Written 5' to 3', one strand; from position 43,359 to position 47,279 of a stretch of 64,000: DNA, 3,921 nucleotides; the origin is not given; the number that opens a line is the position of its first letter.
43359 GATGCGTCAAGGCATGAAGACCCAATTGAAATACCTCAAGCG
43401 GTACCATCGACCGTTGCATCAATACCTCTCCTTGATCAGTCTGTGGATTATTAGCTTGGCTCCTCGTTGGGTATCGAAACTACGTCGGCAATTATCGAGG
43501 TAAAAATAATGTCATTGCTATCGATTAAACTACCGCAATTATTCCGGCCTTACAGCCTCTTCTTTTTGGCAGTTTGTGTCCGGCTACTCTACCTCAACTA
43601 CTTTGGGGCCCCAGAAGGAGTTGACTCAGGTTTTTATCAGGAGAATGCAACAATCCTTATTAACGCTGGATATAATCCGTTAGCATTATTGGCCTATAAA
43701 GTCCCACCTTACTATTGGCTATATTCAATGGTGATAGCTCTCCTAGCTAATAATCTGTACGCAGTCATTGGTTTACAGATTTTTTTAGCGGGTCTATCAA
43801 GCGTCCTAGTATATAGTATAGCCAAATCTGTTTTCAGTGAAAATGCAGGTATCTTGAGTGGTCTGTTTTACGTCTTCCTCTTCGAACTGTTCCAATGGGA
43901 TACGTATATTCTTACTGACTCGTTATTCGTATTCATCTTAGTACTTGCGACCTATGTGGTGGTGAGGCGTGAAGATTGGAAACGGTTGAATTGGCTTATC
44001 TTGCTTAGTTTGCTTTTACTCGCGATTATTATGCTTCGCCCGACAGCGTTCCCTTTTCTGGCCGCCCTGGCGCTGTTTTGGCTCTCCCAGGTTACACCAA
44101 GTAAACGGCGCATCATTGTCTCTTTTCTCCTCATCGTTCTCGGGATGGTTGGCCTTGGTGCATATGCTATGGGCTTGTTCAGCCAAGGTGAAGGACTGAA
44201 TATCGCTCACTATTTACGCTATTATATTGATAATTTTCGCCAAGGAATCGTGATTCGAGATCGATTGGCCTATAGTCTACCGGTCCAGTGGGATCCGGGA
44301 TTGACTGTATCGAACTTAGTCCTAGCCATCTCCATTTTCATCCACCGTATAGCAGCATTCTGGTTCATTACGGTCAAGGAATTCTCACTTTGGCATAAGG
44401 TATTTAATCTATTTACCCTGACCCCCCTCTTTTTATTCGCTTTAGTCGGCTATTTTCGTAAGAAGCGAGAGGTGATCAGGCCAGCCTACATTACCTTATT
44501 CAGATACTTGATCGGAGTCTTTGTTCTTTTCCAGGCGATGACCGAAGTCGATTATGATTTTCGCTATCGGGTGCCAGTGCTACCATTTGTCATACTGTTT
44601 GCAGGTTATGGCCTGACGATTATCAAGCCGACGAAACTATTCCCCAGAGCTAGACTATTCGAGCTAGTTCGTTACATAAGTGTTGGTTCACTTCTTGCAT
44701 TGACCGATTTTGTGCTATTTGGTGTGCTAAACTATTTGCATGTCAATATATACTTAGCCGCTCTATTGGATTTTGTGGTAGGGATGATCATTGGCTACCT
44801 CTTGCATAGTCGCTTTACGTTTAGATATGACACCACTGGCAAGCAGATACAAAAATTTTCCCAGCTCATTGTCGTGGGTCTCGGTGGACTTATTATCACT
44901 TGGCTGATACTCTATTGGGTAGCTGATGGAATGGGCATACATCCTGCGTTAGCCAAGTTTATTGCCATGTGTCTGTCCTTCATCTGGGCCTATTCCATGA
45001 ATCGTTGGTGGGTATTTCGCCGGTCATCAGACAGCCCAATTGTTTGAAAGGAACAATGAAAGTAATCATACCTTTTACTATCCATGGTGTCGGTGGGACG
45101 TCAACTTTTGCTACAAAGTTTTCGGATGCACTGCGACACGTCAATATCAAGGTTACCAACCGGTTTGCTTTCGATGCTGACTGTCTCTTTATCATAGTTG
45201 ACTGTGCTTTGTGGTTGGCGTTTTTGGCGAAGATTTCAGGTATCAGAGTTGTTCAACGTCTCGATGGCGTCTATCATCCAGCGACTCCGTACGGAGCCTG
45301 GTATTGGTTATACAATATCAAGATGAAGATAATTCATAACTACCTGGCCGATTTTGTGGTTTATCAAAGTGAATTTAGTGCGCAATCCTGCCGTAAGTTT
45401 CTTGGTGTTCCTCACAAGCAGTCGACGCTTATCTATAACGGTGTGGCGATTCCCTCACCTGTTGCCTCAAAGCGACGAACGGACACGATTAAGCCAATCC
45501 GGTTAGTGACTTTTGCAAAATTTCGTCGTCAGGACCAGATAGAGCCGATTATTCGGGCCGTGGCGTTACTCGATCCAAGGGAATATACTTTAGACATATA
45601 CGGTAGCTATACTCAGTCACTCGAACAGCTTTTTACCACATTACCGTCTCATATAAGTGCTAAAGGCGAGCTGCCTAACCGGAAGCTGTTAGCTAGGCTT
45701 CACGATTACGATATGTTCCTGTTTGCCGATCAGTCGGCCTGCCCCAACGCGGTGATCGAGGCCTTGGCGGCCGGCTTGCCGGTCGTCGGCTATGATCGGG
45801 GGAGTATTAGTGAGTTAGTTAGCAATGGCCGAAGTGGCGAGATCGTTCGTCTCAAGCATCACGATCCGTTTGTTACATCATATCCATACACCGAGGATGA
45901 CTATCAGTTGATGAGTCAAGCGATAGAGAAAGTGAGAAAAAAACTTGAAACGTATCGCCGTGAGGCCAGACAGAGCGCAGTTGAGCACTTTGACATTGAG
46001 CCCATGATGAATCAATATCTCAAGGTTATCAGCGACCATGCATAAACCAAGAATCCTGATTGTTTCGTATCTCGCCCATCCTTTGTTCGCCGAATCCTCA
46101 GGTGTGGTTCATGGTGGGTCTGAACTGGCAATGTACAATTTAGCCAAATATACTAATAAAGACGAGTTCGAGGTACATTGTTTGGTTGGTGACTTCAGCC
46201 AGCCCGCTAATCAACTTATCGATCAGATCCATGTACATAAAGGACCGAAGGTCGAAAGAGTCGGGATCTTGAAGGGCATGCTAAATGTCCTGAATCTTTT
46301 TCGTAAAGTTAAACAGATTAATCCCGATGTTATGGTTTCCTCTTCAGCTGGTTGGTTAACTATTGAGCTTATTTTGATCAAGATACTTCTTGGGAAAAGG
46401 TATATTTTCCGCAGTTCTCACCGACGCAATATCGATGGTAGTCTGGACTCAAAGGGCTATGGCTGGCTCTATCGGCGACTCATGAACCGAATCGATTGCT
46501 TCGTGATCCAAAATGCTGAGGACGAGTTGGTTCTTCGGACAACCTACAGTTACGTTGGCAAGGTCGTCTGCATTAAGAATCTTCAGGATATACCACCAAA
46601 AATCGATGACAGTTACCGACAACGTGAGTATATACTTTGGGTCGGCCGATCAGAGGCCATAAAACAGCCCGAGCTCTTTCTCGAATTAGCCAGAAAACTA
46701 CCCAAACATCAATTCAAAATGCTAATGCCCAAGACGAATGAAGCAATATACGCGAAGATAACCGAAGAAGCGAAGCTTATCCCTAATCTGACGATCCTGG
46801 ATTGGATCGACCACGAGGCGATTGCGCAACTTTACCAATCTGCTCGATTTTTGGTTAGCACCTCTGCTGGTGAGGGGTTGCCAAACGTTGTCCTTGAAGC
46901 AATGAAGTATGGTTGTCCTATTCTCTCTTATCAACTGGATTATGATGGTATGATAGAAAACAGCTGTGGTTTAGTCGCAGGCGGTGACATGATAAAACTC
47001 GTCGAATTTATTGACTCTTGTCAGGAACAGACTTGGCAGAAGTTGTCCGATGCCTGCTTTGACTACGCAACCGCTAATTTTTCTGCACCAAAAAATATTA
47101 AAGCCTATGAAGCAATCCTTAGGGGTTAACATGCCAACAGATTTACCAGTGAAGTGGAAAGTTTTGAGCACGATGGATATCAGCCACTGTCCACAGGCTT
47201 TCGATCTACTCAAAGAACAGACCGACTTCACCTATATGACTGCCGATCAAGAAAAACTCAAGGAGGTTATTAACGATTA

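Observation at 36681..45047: Components of a polyprenyl-phosphate-sugar-dependent extracytoplasmic glycosylation system (GtrA/GtrB/GT-C triad), including a GT-C-GtrA fusion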

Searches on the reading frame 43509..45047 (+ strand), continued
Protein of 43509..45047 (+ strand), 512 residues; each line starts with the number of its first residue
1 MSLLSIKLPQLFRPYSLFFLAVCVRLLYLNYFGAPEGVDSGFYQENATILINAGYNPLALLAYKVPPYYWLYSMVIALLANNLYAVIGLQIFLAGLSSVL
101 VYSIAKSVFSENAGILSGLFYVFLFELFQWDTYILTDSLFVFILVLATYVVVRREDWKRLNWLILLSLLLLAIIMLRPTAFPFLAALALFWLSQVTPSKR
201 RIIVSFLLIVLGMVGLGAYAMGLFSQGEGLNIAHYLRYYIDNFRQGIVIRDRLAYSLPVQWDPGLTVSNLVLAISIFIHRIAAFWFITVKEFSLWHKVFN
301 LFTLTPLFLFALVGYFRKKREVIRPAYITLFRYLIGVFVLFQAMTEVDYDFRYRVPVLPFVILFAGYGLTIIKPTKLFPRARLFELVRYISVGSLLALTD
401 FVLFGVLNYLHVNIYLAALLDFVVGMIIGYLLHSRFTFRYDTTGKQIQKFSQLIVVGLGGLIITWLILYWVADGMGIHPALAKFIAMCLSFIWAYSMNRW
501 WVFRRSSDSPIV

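Call 62: search_protein_families(library=ncbifam, proteins=[L002:4550-5602:+, L001:8135-9076:+, L005:9079-9993:+, L002:9436-10236:+, L006:1603-2280:+, L002:5605-5982:+, L001:9076-9447:+], max_evalue=0.0001)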
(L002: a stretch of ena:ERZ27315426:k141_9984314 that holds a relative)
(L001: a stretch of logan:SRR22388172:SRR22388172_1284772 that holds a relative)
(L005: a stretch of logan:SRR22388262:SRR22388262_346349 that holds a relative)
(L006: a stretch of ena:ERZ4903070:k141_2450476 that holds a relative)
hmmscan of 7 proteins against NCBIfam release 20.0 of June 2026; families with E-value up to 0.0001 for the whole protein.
L002:4550-5602:+ (350 aa): 7 families
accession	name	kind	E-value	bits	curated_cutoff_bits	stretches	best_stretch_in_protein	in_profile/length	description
TIGR01556.1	rhamnosyltran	subfamily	1.3e-12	47.5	200.55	1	19-221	8-200/281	rhamnosyltransferase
TIGR03937.1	PgaC_IcaA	equivalog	6.3e-11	41.9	422.3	1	5-80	44-122/407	poly-beta-1,6-N-acetyl-D-glucosamine synthase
TIGR03965.1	mycofact_glyco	equivalog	8e-11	41.5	280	1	5-210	73-269/467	mycofactocin biosynthesis glycosyltransferase MftF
NF053739.1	GlytfEpsEBac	equivalog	6.6e-08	31.8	450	1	6-81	1-80/265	glycosyltransferase EpsE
TIGR03472.1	HpnI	equivalog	2.7e-06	26.5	310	0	4-118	39-157/373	bacteriohopanetetrol glucosamine biosynthesis glycosyltransferase HpnI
NF047683.1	TeichurnBiosyTuaG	equivalog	2.9e-06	27.1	400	1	1-97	1-97/252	teichuronic acid biosynthesis protein TuaG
NF041875.1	EPS_EpsD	equivalog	6.2e-05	22.6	370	0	9-106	2-99/325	exopolysaccharide biosynthesis glycosyltransferase EpsD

L001:8135-9076:+ (313 aa): 12 families
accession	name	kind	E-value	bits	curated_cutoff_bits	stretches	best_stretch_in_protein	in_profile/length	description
TIGR04182.1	glyco_TIGR04182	equivalog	1.9e-19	70.2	325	1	8-308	3-281/293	S-layer glycoprotein N-glycosyltransferase AglJ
NF058614.1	PPMAGASynPpgS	equivalog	2.1e-19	69.9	370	1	9-210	4-199/226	polyprenyl-phospho-N-acetylgalactosaminyl synthase PpgS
TIGR03937.1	PgaC_IcaA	equivalog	5.9e-14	51.8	422.3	1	6-112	46-152/407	poly-beta-1,6-N-acetyl-D-glucosamine synthase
NF047588.1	GlcsyltransPgfSStrep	equivalog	1.5e-09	37.5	500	1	7-123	3-122/308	glycosyltransferase PgfS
NF041391.1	DPhHxTase_Halo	equivalog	2.8e-09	36.3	375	1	13-177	3-156/213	dolichyl-phosphate hexose transferase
NF047683.1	TeichurnBiosyTuaG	equivalog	6.9e-09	35.7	400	1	6-115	7-116/252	teichuronic acid biosynthesis protein TuaG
NF045692.1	OglycostaseCruG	equivalog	2.4e-07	30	600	1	7-124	43-167/386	2'-O-glycosyltransferase CruG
TIGR03469.1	HpnB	hypoth_equivalog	2.9e-06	26.6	379.25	1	7-64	46-110/386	hopene-associated glycosyltransferase HpnB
NF007482.0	PRK10073.1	equivalog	2.9e-06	26.5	423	1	6-121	7-121/334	glycosyltransferase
TIGR01556.1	rhamnosyltran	subfamily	4.7e-06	26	200.55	1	16-143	6-131/281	rhamnosyltransferase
NF010496.0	PRK13915.1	equivalog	1.2e-05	24.5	262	1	5-120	31-153/307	glucosyl-3-phosphoglycerate synthase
NF050050.1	ProtGlycPglI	equivalog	7.2e-05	22.3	500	0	7-69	4-70/306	GalNAc(5)-diNAcBac-PP-undecaprenol beta-1,3-glucosyltransferase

L005:9079-9993:+ (304 aa): 0 families

L002:9436-10236:+ (266 aa): 16 families
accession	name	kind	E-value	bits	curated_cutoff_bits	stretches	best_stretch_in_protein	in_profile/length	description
NF053739.1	GlytfEpsEBac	equivalog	3.5e-32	111.5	450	1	9-258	4-254/265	glycosyltransferase EpsE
NF047683.1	TeichurnBiosyTuaG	equivalog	7.7e-27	94.5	400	1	6-221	6-219/252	teichuronic acid biosynthesis protein TuaG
NF007482.0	PRK10073.1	equivalog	2.3e-20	72.9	423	1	6-130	6-126/334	glycosyltransferase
TIGR03937.1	PgaC_IcaA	equivalog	3e-14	52.8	422.3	1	7-122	46-159/407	poly-beta-1,6-N-acetyl-D-glucosamine synthase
NF038302.1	EPS_HpsE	equivalog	2.2e-12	46.6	300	1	7-125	2-123/307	hormogonium polysaccharide biosynthesis glycosyltransferase HpsE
NF041875.1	EPS_EpsD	equivalog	1.5e-11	44.3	370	1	8-124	1-115/325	exopolysaccharide biosynthesis glycosyltransferase EpsD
TIGR03111.1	glyc2_xrt_Gpos1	hypoth_equivalog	1.8e-11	43.5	363.95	1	7-110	50-153/439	TIGR03111 family XrtG-associated glycosyltransferase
NF007453.0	PRK10018.1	equivalog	1.5e-10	41.2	382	1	7-191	7-190/280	colanic acid biosynthesis glycosyltransferase WcaA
NF050050.1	ProtGlycPglI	equivalog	1.8e-10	40.7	500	1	7-234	3-226/306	GalNAc(5)-diNAcBac-PP-undecaprenol beta-1,3-glucosyltransferase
TIGR04017.1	WcaA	equivalog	1.7e-09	37.7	495.75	1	8-191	7-189/279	colanic acid biosynthesis glycosyltransferase WcaA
TIGR04283.1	glyco_like_mftF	equivalog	3.9e-09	36.4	182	1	8-202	1-181/221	TIGR04283 family arsenosugar biosynthesis glycosyltransferase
TIGR03965.1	mycofact_glyco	equivalog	1e-08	34.5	280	1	6-100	74-166/467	mycofactocin biosynthesis glycosyltransferase MftF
TIGR04440.1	glyco_TIGR04440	domain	2.6e-08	33.9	70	1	8-157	2-150/215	TIGR00180 family glycosyltransferase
NF047588.1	GlcsyltransPgfSStrep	equivalog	3.8e-06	26.3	500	1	8-125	3-120/308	glycosyltransferase PgfS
NF041394.1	GtaseAglG_Halo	equivalog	6e-06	25.7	440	1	21-109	18-103/304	glucosyl-dolichyl phosphate glucuronosyltransferase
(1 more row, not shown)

L006:1603-2280:+ (225 aa): 13 families
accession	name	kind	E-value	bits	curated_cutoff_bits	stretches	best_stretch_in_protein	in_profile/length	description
NF058614.1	PPMAGASynPpgS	equivalog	1.9e-43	148.5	370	1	4-219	2-219/226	polyprenyl-phospho-N-acetylgalactosaminyl synthase PpgS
TIGR04182.1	glyco_TIGR04182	equivalog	6.9e-33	114.3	325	1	4-218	2-216/293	S-layer glycoprotein N-glycosyltransferase AglJ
NF041391.1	DPhHxTase_Halo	equivalog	3.3e-18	65.4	375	1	10-169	3-159/213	dolichyl-phosphate hexose transferase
NF007986.1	PRK10714.1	equivalog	3.5e-13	49.2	529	1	2-192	6-196/316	undecaprenyl-phosphate 4-deoxy-4-formamido-L-arabinose transferase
NF010496.0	PRK13915.1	equivalog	2.4e-12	46.6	262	1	3-107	32-146/307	glucosyl-3-phosphoglycerate synthase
TIGR03937.1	PgaC_IcaA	equivalog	7.3e-12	44.9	422.3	1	2-106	45-153/407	poly-beta-1,6-N-acetyl-D-glucosamine synthase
TIGR03469.1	HpnB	hypoth_equivalog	3.8e-09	36.1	379.25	1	3-110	45-167/386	hopene-associated glycosyltransferase HpnB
TIGR04283.1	glyco_like_mftF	equivalog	4.3e-09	36.3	182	1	6-91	3-85/221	TIGR04283 family arsenosugar biosynthesis glycosyltransferase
NF047588.1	GlcsyltransPgfSStrep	equivalog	7.2e-09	35.3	500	1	4-168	3-172/308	glycosyltransferase PgfS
NF041875.1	EPS_EpsD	equivalog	3.1e-08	33.4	370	1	5-126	2-129/325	exopolysaccharide biosynthesis glycosyltransferase EpsD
TIGR03965.1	mycofact_glyco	equivalog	8.1e-08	31.6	280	1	3-91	75-167/467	mycofactocin biosynthesis glycosyltransferase MftF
NF041865.1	EpsU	equivalog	2.9e-07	29.8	700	1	5-93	42-137/394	exopolysaccharide biosynthesis GT2 family glycosyltransferase EpsU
NF007482.0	PRK10073.1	equivalog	3.2e-06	26.4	423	1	3-113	7-120/334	glycosyltransferase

L002:5605-5982:+ (125 aa): 0 families

L001:9076-9447:+ (123 aa): 0 families

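Call 73: search_protein_families(library=pfam, proteins=[L019:8633-9670:+, L036:8657-9712:+, L014:6804-7841:+, L014:9523-9942:+, L040:8544-8969:+, L012:11125-11997:-, L027:6294-7268:+, L038:8155-9630:+, L013:2527-3066:+, L047:1006-2631:+], max_evalue=0.001)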
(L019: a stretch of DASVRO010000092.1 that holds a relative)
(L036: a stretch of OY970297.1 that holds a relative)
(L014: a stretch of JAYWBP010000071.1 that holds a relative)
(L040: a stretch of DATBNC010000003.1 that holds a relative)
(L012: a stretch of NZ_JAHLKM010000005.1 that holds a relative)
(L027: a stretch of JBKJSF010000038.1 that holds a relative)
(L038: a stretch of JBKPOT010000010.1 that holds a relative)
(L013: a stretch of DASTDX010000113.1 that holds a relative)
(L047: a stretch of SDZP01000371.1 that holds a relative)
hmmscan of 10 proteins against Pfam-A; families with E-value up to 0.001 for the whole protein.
L019:8633-9670:+ (345 aa): 2 families
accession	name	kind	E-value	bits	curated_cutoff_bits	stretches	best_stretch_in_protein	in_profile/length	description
PF00535.33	Glycos_transf_2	-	4.8e-16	59.6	23.3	1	29-146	2-120/168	Glycosyl transferase family 2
PF13641.12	Glyco_tranf_2_3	-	0.00059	20.4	27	1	25-129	2-111/230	Glycosyltransferase like family 2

L036:8657-9712:+ (351 aa): 2 families
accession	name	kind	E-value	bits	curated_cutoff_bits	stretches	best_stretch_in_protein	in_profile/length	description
PF00535.33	Glycos_transf_2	-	3.4e-17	63.3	23.3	1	38-155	2-120/168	Glycosyl transferase family 2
PF13641.12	Glyco_tranf_2_3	-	1.9e-08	35.1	27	1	34-152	1-125/230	Glycosyltransferase like family 2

L014:6804-7841:+ (345 aa): 2 families
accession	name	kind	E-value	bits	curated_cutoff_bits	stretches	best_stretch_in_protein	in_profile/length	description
PF00535.33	Glycos_transf_2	-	1.8e-15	57.7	23.3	1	21-134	2-117/168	Glycosyl transferase family 2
PF13641.12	Glyco_tranf_2_3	-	0.0009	19.8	27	0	17-117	1-108/230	Glycosyltransferase like family 2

L014:9523-9942:+ (139 aa): 1 family
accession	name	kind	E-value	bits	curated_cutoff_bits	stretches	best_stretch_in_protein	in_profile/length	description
PF04138.20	GtrA_DPMS_TM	-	3.7e-19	69.5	26.1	1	21-138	1-117/117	GtrA/DPMS, transmembrane domain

L040:8544-8969:+ (141 aa): 1 family
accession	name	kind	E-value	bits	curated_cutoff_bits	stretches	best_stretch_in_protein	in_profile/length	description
PF04138.20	GtrA_DPMS_TM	-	4.1e-21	75.8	26.1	1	23-140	1-117/117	GtrA/DPMS, transmembrane domain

L012:11125-11997:- (290 aa): 3 families
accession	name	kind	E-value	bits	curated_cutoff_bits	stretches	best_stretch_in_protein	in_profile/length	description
PF00535.33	Glycos_transf_2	-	3.9e-27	95.7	23.3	1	4-161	2-167/168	Glycosyl transferase family 2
PF13641.12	Glyco_tranf_2_3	-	3.1e-05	24.5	27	1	5-110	6-120/230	Glycosyltransferase like family 2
PF12804.13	NTP_transf_3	-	0.00083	20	27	0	16-137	28-144/160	MobA-like NTP transferase domain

L027:6294-7268:+ (324 aa): 1 family
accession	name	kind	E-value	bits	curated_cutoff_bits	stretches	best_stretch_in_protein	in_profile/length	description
PF00535.33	Glycos_transf_2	-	3.5e-16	60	23.3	1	30-168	28-164/168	Glycosyl transferase family 2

L038:8155-9630:+ (491 aa): 2 families
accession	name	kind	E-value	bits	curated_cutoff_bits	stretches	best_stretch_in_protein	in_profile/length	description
PF00535.33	Glycos_transf_2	-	1.7e-16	61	23.3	1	173-339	3-164/168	Glycosyl transferase family 2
PF13641.12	Glyco_tranf_2_3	-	0.00016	22.2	27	1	170-272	3-111/230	Glycosyltransferase like family 2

L013:2527-3066:+ (179 aa): 1 family
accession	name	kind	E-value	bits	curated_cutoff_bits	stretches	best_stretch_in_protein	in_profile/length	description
PF04138.20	GtrA_DPMS_TM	-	3.9e-13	50.1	26.1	1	64-174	3-115/117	GtrA/DPMS, transmembrane domain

L047:1006-2631:+ (541 aa): 0 families

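Call 87: find_encoding_contigs(protein=P0008, flank=5000, max_places=1)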
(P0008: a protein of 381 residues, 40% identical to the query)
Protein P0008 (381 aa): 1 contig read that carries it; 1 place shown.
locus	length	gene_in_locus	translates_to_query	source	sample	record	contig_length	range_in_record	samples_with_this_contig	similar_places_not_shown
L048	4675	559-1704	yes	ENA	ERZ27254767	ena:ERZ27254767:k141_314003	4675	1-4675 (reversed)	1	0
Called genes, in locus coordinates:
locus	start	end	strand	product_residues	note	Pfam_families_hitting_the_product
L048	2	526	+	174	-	?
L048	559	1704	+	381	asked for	PF13231:PMT_2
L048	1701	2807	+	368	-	PF01041:DegT_DnrJ_EryC1, PF00155:Aminotran_1_2 (weak)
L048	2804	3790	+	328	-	PF01408:GFO_IDH_MocA, PF02629:CoA_binding (faint), PF03435:Sacchrp_dh_NADP (weak), PF03446:NAD_binding_2 (faint), PF03807:F420_oxidored (weak), PF02894:GFO_IDH_MocA_C, PF22725:GFO_IDH_MocA_C3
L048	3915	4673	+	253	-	?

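Call 88: find_encoding_contigs(protein=P0011, flank=5000, max_places=1)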
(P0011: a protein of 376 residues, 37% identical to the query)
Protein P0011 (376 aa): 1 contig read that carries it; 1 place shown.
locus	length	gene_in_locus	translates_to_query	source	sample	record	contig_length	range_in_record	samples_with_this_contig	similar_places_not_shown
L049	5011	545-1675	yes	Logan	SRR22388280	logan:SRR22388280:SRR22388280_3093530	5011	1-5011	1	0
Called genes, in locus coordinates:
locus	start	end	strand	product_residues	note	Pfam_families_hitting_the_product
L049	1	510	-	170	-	?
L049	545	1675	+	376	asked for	PF13231:PMT_2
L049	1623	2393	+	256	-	PF01209:Ubie_methyltran, PF13489:Methyltransf_23, PF13847:Methyltransf_31, PF08241:Methyltransf_11, PF08242:Methyltransf_12, PF13649:Methyltransf_25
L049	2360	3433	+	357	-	PF00535:Glycos_transf_2, PF13641:Glyco_tranf_2_3, PF13632:Glyco_trans_2_3 (weak)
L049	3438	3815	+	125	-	-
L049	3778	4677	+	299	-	PF01370:Epimerase, PF16363:GDP_Man_Dehyd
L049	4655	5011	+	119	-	?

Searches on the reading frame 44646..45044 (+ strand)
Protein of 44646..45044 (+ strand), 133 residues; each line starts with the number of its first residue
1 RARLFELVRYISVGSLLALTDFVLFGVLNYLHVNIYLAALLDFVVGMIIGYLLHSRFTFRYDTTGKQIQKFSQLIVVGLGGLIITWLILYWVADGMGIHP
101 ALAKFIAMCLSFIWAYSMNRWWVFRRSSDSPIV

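Call 44: find_homologous_proteins(query=window:44646-45044:+, max_evalue=0.001)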
Query seq(133 aa) (133 aa): 1 proteins with E <= 0.001 among 14 candidates.
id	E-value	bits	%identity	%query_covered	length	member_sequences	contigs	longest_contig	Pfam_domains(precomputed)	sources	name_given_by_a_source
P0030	9.5e-23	99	40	97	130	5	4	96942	PF04138.21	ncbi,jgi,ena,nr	ncbi:MAG TPA: GtrA family protein [Candidatus Andersenbacteria bacterium]|nr:GtrA family protein [Ca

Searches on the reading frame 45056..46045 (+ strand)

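Call 5: search_protein_families(library=pfam, proteins=[window:45056-46045:+], max_evalue=0.01)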
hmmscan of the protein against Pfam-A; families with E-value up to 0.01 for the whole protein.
window:45056-46045:+ (329 aa): 3 families
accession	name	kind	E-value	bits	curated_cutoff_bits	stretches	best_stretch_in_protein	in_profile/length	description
PF13692.12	Glyco_trans_1_4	-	8.6e-13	49.2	27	1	149-267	3-127/142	Glycosyl transferases group 1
PF00534.26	Glycos_transf_1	-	3.7e-10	40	26.4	1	148-295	16-171/172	Glycosyl transferases group 1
PF13439.12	Glyco_transf_4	-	2e-06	28.4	28.5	1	51-130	83-166/170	Glycosyltransferase Family 4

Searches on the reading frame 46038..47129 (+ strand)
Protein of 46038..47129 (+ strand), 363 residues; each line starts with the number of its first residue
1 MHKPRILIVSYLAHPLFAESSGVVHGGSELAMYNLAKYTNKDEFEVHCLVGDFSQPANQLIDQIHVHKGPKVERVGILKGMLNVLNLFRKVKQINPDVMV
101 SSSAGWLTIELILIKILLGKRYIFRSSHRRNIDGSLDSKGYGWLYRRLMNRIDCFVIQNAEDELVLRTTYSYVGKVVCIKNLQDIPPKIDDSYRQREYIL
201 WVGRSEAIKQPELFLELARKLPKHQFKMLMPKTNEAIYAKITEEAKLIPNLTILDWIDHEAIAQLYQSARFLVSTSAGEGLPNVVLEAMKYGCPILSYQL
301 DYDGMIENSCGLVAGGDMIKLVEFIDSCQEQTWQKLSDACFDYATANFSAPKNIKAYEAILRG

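Call 6: search_protein_families(library=pfam, proteins=[window:46038-47129:+], max_evalue=0.001)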
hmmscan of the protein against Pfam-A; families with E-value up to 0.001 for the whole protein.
window:46038-47129:+ (363 aa): 3 families
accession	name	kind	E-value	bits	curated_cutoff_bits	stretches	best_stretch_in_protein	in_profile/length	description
PF00534.26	Glycos_transf_1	-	3.6e-13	49.9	26.4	1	193-299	12-123/172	Glycosyl transferases group 1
PF13692.12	Glyco_trans_1_4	-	7.9e-13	49.3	27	1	197-321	2-132/142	Glycosyl transferases group 1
PF13439.12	Glyco_transf_4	-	1.2e-06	29.1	28.5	1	26-169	2-151/170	Glycosyltransferase Family 4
